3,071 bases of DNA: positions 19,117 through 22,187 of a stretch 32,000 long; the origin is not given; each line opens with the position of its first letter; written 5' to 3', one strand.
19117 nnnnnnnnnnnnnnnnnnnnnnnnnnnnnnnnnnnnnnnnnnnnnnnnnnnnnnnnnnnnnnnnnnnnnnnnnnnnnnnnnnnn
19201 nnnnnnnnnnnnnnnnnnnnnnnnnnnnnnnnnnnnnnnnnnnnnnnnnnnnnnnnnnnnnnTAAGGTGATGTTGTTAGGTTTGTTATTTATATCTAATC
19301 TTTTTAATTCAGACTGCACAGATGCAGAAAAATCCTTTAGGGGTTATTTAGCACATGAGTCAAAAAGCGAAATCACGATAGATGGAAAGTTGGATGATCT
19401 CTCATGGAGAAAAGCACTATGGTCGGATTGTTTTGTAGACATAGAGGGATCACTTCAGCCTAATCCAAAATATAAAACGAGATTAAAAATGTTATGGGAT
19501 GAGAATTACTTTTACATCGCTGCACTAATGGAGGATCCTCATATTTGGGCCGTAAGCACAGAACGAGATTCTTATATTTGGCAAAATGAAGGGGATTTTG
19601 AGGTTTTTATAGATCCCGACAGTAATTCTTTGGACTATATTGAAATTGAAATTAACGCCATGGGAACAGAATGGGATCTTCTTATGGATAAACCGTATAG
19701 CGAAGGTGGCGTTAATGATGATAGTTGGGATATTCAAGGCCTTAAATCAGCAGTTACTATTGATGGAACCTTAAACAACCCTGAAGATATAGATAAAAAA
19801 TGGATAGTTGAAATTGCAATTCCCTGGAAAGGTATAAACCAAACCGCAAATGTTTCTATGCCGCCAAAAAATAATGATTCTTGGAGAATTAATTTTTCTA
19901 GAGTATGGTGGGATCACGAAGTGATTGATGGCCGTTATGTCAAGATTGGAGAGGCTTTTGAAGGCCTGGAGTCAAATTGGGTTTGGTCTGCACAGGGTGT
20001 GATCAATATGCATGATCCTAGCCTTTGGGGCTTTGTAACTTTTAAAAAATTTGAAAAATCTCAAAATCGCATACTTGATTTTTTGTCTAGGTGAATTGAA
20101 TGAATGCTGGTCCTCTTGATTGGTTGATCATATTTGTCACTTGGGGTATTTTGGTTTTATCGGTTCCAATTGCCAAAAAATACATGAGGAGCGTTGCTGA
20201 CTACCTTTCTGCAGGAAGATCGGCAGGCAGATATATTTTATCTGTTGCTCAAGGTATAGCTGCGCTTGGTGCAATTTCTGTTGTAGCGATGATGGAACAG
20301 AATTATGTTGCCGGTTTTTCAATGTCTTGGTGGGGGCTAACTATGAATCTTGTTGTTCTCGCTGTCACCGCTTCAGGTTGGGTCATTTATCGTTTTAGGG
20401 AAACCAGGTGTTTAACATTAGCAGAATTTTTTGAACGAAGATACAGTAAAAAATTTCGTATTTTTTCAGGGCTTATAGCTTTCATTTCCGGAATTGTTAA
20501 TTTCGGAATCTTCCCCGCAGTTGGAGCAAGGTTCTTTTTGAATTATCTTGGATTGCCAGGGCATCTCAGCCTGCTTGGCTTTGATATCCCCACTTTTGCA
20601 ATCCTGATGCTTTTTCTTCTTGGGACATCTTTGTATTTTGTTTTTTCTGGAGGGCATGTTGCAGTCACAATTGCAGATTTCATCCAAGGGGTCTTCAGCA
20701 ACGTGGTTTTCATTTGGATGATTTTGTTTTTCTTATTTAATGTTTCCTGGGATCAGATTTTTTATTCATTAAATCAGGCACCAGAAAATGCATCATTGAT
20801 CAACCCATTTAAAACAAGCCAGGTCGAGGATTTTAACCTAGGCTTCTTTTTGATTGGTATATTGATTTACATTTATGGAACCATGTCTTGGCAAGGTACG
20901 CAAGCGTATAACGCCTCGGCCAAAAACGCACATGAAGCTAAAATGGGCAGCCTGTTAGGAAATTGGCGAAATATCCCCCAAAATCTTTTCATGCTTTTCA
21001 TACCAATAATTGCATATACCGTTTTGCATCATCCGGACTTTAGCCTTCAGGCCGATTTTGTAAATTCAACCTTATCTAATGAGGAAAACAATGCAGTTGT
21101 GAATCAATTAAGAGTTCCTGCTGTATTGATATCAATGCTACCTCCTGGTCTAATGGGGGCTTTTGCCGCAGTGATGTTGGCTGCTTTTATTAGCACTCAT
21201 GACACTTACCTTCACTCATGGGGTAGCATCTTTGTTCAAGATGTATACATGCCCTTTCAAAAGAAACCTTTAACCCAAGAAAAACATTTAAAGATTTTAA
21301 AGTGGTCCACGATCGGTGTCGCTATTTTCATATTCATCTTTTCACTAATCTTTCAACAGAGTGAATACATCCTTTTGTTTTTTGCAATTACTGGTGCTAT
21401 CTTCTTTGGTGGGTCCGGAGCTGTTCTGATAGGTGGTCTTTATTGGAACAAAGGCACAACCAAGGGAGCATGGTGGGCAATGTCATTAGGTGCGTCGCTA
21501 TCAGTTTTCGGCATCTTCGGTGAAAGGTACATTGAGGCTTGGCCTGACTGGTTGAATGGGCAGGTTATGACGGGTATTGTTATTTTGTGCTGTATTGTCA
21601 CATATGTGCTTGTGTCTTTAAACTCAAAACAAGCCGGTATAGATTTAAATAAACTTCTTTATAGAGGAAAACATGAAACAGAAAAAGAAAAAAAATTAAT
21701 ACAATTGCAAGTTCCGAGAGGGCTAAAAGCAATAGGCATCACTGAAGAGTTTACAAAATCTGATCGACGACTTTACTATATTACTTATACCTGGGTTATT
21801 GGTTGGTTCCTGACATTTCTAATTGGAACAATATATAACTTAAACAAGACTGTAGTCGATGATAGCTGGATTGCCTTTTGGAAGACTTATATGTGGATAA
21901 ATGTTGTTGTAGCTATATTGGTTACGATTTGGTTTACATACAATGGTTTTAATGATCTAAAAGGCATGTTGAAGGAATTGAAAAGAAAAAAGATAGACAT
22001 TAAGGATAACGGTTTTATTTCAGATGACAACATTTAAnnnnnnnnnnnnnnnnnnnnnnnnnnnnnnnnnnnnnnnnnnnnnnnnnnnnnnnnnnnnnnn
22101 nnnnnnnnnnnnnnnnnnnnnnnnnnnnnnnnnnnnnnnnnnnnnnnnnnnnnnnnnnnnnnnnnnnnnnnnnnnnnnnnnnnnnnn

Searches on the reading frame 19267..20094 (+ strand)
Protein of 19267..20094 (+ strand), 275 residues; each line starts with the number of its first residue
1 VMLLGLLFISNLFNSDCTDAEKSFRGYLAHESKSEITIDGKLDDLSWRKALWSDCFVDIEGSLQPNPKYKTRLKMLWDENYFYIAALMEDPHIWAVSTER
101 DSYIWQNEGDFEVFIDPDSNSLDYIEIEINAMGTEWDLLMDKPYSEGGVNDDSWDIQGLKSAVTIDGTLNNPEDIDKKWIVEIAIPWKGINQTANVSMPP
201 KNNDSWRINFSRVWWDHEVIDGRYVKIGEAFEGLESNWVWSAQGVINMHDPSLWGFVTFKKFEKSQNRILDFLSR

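Call 6: search_protein_families(library=pfam, proteins=[window:19267-20094:+])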
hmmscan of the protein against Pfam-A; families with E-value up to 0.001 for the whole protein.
window:19267-20094:+ (275 aa): 1 family
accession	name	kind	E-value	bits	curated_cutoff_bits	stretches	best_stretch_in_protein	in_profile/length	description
PF06452.16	CBM9_1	-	3.6e-11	43.7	23.4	1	38-195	1-139/185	Carbohydrate family 9 binding domain-like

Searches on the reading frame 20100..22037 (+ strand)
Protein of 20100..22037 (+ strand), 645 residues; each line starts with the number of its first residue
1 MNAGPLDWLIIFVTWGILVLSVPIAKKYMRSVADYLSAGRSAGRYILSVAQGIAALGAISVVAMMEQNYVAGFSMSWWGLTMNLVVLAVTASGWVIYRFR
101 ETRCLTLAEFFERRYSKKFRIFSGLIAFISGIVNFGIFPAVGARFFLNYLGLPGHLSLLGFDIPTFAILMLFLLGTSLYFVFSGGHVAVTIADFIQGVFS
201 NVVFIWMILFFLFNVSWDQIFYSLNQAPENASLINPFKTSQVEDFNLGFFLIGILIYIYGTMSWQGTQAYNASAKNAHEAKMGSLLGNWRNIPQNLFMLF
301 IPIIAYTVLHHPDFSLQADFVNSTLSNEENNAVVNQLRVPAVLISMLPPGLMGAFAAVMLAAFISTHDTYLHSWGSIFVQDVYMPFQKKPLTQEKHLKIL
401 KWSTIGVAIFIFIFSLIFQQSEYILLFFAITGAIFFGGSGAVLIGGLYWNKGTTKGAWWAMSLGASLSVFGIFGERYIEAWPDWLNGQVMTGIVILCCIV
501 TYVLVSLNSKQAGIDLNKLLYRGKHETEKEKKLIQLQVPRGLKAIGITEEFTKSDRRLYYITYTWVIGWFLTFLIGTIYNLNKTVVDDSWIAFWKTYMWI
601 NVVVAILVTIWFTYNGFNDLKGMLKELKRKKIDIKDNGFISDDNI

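Call 29: search_protein_families(library=pfam, proteins=[window:20100-22037:+])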
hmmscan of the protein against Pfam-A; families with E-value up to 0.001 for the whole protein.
window:20100-22037:+ (645 aa): 1 family
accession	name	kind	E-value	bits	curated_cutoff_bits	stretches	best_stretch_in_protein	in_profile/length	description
PF00474.23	SSF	-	7.6e-27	94.6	22.8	1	35-464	1-406/406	Sodium:solute symporter family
